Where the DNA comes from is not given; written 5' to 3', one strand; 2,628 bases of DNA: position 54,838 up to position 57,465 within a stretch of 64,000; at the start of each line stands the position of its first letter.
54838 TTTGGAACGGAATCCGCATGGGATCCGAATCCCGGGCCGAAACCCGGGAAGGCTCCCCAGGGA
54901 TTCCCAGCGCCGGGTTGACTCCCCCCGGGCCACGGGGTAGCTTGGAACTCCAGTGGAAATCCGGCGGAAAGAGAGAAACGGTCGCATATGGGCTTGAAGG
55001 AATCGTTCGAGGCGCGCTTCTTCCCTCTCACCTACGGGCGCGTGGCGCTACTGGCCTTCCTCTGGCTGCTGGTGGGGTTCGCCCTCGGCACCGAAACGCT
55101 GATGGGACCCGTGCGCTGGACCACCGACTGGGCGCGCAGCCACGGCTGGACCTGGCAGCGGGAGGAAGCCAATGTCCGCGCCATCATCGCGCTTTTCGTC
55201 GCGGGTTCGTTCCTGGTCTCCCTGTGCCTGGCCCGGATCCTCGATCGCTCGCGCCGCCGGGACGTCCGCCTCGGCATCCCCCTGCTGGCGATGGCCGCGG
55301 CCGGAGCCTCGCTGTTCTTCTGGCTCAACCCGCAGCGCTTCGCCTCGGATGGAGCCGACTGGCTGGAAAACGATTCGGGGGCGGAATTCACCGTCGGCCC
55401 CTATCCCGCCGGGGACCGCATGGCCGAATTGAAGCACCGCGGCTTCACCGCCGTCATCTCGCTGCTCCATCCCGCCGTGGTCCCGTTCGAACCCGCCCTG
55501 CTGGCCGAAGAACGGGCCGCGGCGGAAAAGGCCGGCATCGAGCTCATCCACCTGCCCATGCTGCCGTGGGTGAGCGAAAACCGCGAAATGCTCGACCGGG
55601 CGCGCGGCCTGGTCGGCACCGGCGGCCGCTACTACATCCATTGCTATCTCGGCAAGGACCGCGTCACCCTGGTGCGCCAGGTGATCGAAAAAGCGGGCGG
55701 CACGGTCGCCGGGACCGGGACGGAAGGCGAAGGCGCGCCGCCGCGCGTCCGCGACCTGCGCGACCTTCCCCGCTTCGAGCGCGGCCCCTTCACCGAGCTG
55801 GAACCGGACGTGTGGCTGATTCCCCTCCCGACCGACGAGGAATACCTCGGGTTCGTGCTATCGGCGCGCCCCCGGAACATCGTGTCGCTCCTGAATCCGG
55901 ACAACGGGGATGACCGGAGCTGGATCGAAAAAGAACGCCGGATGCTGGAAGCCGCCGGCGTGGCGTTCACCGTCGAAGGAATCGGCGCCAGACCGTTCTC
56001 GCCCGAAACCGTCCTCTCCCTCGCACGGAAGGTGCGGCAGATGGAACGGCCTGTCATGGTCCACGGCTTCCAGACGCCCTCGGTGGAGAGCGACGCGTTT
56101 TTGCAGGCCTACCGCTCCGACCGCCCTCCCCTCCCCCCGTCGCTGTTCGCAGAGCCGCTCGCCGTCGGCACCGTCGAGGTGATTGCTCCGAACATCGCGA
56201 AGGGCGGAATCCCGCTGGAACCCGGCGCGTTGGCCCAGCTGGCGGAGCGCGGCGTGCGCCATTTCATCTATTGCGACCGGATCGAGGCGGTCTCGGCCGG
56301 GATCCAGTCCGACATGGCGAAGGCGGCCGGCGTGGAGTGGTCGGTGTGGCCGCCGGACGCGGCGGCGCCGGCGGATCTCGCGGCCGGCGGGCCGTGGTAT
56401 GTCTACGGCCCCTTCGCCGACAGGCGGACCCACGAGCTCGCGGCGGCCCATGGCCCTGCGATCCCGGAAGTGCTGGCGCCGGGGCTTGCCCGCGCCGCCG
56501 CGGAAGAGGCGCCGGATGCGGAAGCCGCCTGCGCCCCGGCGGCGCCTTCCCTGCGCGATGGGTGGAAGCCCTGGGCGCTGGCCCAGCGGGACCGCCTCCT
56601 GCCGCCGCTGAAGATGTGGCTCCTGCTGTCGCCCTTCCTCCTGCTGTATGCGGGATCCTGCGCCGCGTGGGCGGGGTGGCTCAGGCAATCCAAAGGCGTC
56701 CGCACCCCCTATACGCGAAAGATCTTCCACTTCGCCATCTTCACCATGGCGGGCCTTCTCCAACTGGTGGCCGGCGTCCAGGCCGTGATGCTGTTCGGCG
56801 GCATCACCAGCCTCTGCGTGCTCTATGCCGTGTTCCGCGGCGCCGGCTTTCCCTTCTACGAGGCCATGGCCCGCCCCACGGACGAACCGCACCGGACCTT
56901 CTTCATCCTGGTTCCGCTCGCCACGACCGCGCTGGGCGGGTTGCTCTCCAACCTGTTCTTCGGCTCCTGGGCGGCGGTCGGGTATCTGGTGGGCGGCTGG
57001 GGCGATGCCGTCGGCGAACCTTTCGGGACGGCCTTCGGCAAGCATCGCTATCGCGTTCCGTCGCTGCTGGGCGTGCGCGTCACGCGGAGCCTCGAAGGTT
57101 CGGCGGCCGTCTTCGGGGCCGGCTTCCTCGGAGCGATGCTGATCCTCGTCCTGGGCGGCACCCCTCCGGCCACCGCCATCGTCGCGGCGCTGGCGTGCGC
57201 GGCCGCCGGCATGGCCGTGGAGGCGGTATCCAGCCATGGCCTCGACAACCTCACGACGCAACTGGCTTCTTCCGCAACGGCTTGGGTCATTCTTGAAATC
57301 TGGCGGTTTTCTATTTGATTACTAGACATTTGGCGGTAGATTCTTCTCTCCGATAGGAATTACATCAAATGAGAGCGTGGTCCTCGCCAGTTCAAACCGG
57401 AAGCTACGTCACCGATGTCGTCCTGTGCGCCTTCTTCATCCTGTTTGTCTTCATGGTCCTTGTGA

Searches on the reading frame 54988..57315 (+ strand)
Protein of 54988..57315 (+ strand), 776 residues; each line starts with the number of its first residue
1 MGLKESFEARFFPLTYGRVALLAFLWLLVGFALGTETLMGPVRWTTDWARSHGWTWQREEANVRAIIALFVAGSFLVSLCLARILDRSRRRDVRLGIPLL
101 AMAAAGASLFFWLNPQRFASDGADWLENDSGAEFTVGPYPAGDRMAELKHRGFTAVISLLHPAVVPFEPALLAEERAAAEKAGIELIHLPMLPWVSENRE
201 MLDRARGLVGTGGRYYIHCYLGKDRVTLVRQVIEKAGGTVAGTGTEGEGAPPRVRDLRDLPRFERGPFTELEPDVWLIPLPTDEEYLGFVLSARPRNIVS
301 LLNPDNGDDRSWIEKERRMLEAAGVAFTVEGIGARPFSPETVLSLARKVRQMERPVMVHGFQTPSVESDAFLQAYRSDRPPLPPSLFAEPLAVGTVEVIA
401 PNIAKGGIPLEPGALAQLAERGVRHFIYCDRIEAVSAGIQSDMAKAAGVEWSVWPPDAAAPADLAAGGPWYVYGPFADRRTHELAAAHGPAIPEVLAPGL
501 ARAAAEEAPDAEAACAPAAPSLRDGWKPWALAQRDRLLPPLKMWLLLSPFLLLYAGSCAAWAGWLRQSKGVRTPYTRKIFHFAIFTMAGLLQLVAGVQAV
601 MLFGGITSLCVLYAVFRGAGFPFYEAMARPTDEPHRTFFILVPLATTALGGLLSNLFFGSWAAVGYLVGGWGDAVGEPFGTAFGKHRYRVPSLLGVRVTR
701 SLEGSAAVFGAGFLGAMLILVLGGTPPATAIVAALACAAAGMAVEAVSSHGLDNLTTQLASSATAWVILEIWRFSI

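Call 43: search_protein_families(library=pfam, proteins=[window:54988-57315:+], max_evalue=0.001)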
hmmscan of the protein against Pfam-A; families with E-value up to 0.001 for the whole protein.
window:54988-57315:+ (776 aa): 1 family
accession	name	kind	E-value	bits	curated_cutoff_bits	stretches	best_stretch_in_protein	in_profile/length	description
PF11992.13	TgpA_N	-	0.0004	19.9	30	1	19-110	54-120/333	TgpA N-terminal domain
